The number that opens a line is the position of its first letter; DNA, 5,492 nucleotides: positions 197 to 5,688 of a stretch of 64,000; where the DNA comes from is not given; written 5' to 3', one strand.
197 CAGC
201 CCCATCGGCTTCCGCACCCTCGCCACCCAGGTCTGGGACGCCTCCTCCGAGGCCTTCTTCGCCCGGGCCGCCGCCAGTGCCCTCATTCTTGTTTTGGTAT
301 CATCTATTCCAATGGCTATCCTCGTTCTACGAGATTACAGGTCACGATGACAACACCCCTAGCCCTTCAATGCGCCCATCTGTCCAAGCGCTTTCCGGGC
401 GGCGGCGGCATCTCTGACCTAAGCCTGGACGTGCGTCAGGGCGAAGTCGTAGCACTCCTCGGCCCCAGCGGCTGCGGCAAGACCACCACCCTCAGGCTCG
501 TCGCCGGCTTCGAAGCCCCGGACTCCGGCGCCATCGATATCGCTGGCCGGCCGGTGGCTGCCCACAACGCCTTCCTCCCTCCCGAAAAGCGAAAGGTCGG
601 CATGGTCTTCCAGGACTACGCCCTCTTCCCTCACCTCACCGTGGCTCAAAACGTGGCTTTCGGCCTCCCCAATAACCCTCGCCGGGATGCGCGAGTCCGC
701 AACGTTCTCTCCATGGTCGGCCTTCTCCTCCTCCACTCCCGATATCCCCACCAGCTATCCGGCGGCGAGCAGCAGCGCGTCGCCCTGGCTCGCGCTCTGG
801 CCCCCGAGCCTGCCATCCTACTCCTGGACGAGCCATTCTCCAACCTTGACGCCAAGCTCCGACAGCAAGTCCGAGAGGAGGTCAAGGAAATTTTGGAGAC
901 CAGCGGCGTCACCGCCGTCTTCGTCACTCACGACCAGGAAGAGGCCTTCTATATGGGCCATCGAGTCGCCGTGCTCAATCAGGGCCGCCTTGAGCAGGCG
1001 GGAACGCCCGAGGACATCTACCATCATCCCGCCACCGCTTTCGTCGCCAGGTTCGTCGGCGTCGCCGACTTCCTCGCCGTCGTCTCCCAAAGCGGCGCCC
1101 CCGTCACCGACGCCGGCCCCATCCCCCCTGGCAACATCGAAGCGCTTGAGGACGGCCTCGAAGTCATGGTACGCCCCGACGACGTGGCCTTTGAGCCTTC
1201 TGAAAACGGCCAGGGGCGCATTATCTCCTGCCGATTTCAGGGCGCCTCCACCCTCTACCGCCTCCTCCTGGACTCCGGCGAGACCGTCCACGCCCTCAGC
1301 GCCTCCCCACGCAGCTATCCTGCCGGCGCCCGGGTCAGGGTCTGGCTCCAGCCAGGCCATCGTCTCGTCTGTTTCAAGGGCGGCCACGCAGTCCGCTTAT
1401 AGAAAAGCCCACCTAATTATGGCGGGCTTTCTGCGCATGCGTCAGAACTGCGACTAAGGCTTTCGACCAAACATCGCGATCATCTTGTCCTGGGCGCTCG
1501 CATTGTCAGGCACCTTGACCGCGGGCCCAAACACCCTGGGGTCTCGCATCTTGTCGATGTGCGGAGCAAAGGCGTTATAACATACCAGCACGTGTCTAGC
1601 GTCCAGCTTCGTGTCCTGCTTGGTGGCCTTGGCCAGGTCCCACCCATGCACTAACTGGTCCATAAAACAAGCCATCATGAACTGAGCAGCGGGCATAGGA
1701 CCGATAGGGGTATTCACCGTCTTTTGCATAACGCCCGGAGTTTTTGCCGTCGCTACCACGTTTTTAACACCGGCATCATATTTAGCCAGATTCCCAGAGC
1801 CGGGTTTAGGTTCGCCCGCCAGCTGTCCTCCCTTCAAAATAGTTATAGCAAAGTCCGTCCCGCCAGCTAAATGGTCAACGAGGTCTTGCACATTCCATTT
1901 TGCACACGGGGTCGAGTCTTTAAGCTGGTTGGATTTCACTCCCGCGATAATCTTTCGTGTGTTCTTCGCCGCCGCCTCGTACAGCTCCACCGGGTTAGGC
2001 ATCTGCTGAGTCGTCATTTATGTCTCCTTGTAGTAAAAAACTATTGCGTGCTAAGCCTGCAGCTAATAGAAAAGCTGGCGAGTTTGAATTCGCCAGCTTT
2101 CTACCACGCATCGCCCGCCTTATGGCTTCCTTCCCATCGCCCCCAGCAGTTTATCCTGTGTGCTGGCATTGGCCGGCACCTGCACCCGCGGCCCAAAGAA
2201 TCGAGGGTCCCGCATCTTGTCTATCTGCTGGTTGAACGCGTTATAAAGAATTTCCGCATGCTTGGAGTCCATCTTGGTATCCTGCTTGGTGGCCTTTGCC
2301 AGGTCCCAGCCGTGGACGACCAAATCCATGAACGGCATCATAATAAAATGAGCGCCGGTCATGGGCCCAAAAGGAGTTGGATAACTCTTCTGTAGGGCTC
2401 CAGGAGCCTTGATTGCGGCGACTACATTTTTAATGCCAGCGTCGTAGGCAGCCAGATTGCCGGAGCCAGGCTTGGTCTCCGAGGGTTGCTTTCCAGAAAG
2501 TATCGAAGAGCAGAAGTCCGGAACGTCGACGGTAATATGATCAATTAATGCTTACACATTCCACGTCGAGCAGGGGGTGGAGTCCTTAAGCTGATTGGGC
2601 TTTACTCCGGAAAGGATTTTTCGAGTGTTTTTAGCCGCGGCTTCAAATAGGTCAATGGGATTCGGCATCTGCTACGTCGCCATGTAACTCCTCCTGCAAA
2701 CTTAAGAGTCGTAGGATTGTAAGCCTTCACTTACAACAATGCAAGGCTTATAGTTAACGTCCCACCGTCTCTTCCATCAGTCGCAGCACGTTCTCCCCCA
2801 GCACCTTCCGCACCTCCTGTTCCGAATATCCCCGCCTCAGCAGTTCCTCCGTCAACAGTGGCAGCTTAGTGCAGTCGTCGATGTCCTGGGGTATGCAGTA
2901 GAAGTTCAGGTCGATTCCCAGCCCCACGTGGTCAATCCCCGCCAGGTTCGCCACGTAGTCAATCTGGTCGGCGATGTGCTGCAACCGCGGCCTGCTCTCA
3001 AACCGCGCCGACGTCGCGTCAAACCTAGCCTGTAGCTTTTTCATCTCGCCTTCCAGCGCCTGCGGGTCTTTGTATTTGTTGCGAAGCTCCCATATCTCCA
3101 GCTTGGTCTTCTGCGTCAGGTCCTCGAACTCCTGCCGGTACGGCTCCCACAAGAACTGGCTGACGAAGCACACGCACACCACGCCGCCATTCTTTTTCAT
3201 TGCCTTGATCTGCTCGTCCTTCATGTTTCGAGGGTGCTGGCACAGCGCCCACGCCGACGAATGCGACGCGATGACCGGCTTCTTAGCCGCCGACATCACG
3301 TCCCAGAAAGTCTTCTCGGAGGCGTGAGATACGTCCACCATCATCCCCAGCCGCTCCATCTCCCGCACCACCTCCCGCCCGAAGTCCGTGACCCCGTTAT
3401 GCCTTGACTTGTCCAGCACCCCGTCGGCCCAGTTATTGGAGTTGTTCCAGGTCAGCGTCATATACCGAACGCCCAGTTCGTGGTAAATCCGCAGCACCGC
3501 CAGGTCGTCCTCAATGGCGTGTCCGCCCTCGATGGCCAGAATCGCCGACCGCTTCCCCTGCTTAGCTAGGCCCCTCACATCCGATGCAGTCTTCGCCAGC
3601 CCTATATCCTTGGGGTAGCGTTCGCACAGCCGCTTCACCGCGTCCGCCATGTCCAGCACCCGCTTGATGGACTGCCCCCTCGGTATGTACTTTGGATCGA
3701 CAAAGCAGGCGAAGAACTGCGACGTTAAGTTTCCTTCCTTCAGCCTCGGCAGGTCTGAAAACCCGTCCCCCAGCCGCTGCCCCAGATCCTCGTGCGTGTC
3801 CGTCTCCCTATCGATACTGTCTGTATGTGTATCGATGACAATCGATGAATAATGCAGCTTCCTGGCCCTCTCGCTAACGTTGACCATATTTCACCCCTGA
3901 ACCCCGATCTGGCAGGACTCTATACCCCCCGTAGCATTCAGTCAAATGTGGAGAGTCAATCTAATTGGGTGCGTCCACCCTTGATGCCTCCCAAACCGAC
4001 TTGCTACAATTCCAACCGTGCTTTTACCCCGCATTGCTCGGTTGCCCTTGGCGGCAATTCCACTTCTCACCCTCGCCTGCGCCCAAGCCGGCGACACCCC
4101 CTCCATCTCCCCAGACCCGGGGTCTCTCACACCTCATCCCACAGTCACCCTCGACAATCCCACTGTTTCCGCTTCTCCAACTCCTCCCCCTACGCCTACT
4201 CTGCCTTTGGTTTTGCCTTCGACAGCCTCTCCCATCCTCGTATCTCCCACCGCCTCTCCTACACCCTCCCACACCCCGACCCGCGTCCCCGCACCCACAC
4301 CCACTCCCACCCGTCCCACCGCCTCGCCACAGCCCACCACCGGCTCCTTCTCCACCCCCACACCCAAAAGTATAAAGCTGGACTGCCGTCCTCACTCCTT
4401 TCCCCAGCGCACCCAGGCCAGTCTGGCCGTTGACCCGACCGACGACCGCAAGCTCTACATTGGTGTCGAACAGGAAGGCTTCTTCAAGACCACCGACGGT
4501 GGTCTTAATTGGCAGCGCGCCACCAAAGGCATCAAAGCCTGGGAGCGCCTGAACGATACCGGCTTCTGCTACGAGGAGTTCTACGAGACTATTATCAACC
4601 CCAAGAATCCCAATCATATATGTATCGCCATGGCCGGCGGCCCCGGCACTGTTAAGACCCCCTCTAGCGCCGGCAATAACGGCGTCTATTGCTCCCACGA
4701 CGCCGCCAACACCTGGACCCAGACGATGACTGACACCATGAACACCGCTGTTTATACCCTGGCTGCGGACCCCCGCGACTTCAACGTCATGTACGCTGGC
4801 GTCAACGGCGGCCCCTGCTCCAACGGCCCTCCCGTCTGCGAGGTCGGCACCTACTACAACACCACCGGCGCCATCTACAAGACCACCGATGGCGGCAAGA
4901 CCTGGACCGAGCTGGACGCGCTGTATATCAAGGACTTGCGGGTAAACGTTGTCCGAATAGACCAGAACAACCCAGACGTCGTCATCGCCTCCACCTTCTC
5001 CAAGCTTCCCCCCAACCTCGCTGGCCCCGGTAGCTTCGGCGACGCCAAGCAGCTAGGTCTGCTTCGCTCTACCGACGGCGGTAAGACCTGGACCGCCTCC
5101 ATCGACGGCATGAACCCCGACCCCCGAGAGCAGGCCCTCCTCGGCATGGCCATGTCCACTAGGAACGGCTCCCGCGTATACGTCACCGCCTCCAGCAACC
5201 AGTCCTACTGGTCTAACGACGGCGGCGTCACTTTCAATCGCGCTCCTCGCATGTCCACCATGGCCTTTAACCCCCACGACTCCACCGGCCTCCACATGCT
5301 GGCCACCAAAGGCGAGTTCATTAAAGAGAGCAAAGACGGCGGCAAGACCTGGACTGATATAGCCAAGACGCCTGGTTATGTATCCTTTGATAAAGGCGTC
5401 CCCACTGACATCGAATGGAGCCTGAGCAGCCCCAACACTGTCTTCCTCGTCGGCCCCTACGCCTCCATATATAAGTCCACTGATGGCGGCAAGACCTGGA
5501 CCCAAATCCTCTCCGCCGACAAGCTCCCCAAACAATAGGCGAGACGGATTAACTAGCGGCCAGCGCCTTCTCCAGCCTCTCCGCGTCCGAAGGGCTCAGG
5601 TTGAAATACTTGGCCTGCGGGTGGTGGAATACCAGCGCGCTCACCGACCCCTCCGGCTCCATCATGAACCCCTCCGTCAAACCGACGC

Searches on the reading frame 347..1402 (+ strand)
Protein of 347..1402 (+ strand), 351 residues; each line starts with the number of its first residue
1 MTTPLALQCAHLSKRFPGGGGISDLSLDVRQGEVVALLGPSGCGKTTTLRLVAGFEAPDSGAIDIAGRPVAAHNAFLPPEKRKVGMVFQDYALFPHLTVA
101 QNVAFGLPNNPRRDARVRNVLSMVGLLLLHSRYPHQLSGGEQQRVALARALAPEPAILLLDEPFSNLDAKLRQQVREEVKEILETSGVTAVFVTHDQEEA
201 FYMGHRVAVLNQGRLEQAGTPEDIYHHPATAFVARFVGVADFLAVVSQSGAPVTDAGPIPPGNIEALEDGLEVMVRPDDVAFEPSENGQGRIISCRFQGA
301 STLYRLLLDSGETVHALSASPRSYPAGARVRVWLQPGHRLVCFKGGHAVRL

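Call 24: search_protein_families(library=pfam, proteins=[window:347-1402:+], max_evalue=0.00001)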
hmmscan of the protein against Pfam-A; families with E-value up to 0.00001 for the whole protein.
window:347-1402:+ (351 aa): 3 families
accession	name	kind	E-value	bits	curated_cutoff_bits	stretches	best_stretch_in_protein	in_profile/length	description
PF00005.33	ABC_tran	-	1.5e-37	129.7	25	1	23-164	2-136/137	ABC transporter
PF08402.16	TOBE_2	-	8.9e-10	39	21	1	273-338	1-72/76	TOBE domain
PF13304.12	AAA_21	-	4.1e-08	34.1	27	0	132-197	233-300/304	AAA domain, putative AbiEii toxin, Type IV TA system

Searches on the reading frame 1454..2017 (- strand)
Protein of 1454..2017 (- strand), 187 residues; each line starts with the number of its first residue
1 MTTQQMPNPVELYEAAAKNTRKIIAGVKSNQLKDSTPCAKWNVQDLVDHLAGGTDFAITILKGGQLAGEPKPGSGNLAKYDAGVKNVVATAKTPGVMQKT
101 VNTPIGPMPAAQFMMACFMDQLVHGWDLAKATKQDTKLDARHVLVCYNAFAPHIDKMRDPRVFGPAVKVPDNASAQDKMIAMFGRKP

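Call 24: search_protein_families(library=pfam, proteins=[window:1454-2017:-], max_evalue=0.00001)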
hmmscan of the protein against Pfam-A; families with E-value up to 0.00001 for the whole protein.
window:1454-2017:- (187 aa): 1 family
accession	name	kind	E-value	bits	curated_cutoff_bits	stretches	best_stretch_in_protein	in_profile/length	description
PF11716.13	MDMPI_N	-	1.7e-11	45.4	24.2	1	14-129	2-140/140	Mycothiol maleylpyruvate isomerase N-terminal domain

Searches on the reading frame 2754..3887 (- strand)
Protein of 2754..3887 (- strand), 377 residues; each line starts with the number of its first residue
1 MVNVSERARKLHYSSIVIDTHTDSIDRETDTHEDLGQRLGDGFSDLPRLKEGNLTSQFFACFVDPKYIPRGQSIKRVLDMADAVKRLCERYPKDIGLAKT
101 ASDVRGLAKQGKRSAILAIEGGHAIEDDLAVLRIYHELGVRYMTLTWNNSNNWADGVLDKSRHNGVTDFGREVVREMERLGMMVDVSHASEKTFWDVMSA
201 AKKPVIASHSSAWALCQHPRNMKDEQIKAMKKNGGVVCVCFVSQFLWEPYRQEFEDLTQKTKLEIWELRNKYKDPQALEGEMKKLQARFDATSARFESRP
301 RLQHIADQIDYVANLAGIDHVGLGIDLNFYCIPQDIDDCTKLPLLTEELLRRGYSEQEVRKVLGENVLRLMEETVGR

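Call 24: search_protein_families(library=pfam, proteins=[window:2754-3887:-], max_evalue=0.00001)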
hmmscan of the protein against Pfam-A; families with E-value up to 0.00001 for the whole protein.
window:2754-3887:- (377 aa): 1 family
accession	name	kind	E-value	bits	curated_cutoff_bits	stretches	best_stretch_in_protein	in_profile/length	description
PF01244.27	Peptidase_M19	-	7.6e-107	357.6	26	1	11-373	2-319/319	Membrane dipeptidase (Peptidase family M19)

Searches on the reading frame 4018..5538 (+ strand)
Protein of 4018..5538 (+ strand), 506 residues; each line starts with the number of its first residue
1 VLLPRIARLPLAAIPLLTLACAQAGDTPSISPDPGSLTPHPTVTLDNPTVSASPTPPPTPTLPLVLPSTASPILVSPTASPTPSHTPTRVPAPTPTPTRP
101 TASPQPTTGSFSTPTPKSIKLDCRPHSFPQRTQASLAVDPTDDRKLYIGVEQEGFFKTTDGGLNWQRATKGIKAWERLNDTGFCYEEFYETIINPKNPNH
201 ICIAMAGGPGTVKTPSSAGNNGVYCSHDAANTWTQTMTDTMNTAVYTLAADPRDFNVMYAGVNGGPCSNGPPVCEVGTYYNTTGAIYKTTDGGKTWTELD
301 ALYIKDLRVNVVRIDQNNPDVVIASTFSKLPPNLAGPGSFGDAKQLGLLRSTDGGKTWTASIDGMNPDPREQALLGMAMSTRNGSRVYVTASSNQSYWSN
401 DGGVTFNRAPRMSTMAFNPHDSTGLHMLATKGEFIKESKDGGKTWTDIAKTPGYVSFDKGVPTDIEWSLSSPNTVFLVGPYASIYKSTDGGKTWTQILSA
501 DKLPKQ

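Call 24: search_protein_families(library=pfam, proteins=[window:4018-5538:+], max_evalue=0.00001)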
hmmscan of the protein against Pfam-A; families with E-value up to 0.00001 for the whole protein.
window:4018-5538:+ (506 aa): 5 families
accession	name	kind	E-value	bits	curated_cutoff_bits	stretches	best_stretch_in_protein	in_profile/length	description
PF15902.12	Sortilin-Vps10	-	1e-19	71.1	33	0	348-419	3-77/446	Sortilin, neurotensin receptor 3,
PF02012.26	BNR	-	1.2e-11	43.2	27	0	350-359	2-11/12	BNR/Asp-box repeat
PF14870.12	PSII_BNR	-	1.5e-11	44.6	27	1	349-504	128-276/303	Photosynthesis system II assembly factor YCF48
PF24316.1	Tli3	-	2.2e-06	28.5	27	0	345-365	83-104/129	T6SS Tli3 immunity protein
PF15899.11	BNR_6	-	7.5e-06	26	27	0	484-497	1-14/14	BNR-Asp box repeat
